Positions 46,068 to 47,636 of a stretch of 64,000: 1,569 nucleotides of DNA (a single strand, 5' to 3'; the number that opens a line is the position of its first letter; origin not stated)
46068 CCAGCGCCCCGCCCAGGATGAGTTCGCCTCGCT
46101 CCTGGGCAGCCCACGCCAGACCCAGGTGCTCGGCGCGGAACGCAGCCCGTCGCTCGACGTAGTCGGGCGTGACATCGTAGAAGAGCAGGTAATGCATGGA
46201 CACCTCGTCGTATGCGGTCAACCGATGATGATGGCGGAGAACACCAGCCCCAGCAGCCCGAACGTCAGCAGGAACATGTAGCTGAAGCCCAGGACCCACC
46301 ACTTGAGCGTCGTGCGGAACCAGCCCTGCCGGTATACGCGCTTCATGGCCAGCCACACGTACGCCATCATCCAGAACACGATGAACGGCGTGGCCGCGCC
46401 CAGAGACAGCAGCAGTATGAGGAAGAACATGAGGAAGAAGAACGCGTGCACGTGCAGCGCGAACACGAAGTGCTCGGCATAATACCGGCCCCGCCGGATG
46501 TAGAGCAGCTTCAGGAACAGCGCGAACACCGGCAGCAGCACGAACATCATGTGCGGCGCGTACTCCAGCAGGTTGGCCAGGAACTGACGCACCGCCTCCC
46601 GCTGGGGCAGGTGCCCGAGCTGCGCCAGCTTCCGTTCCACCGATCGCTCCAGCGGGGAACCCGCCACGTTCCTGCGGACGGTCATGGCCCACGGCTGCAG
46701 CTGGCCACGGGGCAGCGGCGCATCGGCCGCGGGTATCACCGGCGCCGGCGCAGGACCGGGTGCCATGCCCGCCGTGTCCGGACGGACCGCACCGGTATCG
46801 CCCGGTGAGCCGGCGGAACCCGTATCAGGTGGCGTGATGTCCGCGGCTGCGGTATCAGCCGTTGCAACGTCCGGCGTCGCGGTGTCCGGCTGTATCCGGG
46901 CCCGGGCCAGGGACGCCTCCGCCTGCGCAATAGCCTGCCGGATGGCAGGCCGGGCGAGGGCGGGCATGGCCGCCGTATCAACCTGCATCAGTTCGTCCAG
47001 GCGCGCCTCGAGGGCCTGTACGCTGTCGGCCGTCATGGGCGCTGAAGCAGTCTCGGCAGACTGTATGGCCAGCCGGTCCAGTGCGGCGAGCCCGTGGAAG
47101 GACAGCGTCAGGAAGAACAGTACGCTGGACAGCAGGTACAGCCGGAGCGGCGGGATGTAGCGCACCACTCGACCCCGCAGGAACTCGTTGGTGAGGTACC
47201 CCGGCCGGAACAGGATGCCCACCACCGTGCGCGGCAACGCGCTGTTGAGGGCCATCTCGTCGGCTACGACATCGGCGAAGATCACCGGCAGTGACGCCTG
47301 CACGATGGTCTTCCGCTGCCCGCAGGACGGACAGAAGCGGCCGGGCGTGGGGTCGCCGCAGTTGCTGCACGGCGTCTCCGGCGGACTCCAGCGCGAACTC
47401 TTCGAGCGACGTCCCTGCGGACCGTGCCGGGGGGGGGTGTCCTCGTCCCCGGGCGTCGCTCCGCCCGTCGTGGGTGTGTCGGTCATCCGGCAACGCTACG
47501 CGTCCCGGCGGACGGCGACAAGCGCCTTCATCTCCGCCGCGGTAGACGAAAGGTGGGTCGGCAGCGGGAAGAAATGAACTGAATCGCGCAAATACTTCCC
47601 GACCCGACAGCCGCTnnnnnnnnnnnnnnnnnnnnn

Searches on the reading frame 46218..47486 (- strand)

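Call 11: search_protein_families(library=pfam, proteins=[window:46218-47486:-], max_evalue=0.00001)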
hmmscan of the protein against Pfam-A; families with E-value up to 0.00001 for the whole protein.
window:46218-47486:- (422 aa): 1 family
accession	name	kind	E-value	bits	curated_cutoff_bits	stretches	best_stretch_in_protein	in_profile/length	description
PF12412.13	DUF3667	-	1.7e-12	47.1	27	1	84-125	4-45/45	Protein of unknown function (DUF3667)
